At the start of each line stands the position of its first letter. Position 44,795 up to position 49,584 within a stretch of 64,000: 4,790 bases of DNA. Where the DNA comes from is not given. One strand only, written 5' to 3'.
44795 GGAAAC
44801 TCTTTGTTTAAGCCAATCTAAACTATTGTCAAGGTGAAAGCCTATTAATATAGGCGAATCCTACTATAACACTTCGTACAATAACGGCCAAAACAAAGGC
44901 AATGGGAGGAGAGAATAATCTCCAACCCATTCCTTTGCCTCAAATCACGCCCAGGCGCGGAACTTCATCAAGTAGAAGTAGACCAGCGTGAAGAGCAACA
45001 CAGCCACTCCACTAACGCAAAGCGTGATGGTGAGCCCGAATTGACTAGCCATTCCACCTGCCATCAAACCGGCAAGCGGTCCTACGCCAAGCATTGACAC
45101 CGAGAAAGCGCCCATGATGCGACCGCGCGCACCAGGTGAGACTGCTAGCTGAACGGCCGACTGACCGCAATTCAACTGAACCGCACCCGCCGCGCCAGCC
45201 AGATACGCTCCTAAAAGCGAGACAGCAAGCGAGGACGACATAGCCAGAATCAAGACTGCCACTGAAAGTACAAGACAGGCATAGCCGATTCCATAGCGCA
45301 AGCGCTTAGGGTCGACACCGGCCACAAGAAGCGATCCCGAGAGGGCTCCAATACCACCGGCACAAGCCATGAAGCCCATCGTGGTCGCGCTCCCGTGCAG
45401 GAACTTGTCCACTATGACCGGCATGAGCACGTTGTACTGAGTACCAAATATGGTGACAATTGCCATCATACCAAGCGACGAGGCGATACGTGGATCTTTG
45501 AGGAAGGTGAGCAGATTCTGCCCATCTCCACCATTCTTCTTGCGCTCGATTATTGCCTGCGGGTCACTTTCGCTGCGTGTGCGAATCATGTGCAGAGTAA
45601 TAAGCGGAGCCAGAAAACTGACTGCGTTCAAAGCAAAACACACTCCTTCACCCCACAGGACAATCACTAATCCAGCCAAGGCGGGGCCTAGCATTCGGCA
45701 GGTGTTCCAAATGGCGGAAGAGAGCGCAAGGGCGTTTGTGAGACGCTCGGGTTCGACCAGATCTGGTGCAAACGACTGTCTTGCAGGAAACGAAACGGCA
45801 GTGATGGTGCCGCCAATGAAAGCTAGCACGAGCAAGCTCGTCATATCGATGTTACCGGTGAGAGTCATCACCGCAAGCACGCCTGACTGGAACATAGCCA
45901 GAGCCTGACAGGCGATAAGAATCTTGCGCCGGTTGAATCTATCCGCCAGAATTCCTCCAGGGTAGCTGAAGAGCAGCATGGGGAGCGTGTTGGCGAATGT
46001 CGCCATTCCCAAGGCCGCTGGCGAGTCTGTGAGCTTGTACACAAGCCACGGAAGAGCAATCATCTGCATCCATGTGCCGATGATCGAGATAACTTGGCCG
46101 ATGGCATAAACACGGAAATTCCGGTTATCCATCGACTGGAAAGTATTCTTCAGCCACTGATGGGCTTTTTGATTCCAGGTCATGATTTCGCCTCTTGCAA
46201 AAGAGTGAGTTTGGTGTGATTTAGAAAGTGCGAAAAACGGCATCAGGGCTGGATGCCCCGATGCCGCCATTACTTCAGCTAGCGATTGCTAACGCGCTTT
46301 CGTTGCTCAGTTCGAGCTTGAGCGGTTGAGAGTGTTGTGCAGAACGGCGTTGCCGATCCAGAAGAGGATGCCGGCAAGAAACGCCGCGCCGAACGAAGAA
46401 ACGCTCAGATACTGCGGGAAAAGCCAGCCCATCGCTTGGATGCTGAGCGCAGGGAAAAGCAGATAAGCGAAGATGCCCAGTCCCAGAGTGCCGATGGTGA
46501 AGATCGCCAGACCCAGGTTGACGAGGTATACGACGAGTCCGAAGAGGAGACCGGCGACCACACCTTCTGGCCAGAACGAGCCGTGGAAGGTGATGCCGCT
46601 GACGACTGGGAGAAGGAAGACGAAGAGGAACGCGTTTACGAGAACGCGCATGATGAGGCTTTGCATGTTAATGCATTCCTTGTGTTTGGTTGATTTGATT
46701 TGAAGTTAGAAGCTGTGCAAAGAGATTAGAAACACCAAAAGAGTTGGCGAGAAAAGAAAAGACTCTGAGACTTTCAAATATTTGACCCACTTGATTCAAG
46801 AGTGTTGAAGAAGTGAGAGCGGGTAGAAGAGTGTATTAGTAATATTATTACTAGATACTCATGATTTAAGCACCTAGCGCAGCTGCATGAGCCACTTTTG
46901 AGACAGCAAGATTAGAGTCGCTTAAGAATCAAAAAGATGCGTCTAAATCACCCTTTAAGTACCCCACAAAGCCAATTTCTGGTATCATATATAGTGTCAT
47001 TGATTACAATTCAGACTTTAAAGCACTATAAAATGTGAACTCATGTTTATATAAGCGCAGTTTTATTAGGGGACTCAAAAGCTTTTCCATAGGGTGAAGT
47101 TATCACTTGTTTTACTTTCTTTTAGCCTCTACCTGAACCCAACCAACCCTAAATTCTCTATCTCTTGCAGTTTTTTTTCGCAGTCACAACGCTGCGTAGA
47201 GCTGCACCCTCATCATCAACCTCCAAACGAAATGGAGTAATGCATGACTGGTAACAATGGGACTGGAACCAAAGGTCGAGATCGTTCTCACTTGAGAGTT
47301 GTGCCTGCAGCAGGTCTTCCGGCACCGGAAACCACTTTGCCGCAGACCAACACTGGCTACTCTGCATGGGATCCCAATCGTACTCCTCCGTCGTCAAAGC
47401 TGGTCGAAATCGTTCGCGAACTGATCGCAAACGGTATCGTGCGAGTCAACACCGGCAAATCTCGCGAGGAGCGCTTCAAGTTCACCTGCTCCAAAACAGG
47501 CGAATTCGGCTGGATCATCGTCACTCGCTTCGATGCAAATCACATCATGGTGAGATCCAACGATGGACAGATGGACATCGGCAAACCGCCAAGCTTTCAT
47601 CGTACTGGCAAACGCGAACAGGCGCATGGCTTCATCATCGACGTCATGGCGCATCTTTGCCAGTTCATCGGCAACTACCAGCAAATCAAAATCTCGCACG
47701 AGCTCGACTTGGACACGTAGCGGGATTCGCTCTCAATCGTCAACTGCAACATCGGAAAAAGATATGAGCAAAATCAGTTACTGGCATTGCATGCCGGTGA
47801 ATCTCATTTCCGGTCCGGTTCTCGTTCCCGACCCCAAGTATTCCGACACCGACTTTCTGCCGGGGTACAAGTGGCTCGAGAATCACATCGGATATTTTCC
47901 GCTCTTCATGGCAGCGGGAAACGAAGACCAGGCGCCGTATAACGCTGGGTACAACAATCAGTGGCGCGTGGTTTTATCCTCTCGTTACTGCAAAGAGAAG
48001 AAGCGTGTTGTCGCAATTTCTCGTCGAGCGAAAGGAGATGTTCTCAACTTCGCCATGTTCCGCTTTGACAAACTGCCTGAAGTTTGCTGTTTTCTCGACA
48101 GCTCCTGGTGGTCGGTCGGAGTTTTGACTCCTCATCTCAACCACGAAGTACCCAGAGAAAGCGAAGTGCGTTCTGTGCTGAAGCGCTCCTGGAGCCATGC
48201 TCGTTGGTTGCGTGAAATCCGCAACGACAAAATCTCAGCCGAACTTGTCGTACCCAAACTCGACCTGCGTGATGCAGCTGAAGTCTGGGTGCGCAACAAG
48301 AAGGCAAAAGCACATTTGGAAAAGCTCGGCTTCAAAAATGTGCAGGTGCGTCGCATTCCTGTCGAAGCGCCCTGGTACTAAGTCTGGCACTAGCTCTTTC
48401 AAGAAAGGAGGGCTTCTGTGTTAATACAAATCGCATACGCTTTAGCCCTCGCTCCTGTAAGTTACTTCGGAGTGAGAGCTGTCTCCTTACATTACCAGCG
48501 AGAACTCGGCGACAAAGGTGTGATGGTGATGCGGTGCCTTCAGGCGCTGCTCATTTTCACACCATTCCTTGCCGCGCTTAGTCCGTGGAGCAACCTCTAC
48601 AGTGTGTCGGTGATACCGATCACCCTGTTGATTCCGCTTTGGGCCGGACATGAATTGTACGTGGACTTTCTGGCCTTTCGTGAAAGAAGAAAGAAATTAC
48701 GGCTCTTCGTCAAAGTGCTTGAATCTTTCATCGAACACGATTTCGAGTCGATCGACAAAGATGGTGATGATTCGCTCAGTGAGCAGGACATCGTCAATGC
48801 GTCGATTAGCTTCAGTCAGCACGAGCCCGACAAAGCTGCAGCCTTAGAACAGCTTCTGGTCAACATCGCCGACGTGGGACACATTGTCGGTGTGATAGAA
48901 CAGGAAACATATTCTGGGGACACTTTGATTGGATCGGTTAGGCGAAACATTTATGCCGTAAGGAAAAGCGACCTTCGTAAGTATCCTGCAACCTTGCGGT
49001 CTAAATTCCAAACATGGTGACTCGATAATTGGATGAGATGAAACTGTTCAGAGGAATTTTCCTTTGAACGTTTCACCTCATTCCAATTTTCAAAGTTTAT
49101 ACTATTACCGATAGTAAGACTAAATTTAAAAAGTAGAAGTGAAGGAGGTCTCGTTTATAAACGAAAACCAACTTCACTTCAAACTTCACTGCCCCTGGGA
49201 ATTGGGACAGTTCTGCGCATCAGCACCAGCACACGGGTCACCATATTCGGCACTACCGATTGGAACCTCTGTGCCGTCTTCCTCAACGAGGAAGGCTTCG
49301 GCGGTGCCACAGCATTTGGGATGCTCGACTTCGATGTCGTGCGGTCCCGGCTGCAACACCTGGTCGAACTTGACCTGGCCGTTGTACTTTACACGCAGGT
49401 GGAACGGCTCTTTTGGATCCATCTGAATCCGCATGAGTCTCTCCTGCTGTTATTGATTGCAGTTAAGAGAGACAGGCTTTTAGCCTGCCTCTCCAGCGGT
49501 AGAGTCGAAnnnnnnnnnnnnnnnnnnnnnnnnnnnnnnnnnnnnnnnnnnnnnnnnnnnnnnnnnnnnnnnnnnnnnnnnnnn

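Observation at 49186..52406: Operon pairing an intact metallophosphoesterase with a degenerate paralog carrying a histone-like tail, plus an atypical HAD-like protein and a small Cys protein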

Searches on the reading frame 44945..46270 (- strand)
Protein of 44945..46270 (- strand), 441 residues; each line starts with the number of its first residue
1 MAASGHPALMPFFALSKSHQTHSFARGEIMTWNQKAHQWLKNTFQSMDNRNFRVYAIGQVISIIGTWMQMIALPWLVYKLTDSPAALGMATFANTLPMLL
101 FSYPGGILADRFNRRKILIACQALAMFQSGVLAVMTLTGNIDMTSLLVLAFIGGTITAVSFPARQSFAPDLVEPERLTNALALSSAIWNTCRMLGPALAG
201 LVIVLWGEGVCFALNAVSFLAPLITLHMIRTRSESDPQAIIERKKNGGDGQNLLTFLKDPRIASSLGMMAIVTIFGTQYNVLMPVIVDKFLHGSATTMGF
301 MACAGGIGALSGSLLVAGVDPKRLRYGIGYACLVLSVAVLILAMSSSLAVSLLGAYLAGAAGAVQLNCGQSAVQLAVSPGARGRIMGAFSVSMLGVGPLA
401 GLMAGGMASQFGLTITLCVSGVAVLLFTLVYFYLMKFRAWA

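Call 8: search_protein_families(library=pfam, proteins=[window:44945-46270:-], max_evalue=0.01)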
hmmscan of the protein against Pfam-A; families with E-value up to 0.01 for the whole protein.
window:44945-46270:- (441 aa): 3 families
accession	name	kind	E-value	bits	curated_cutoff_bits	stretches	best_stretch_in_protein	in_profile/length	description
PF05977.19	MFS_3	-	3.9e-53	181.1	27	1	43-438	3-396/524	Transmembrane secretion effector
PF07690.21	MFS_1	-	7.2e-36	124.2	33.4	2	56-400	2-345/347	Major Facilitator Superfamily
PF13347.12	MFS_2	-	1.5e-10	40.6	27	1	12-202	184-376/427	MFS/sugar transport protein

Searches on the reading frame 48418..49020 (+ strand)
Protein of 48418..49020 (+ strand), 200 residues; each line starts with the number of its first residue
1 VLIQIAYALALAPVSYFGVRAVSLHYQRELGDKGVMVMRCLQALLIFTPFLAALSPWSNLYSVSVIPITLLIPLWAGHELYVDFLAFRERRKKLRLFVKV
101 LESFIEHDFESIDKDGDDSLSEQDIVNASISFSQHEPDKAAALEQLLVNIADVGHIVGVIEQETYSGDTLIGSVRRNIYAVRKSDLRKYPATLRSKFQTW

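Call 8: search_protein_families(library=pfam, proteins=[window:48418-49020:+], max_evalue=0.01)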
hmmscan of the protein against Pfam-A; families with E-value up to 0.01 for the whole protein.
window:48418-49020:+ (200 aa): 1 family
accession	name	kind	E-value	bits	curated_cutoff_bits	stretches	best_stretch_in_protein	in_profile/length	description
PF13499.12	EF-hand_7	-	0.0067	17.2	30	0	109-150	8-49/67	EF-hand domain pair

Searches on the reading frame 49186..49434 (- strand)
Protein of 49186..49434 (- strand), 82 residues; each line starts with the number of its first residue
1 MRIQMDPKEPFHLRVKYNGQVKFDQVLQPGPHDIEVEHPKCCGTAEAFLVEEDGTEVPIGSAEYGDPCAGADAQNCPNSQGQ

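Call 3: search_protein_families(library=pfam, proteins=[window:49186-49434:-], max_evalue=1)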
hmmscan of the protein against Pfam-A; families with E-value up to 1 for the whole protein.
window:49186-49434:- (82 aa): 0 families

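Call 4: search_protein_families(library=phrogs, proteins=[window:49186-49434:-], max_evalue=0.1)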
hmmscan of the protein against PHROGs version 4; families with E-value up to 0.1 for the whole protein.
window:49186-49434:- (82 aa): 0 families

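Call 19: search_protein_families(library=padloc, proteins=[window:49186-49434:-], max_evalue=0.1)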
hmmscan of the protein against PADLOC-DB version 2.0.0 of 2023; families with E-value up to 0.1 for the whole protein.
window:49186-49434:- (82 aa): 0 families

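Call 20: search_protein_families(library=ncbifam, proteins=[window:49186-49434:-], max_evalue=0.1)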
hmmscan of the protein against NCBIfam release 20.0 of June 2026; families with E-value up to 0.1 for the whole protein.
window:49186-49434:- (82 aa): 0 families
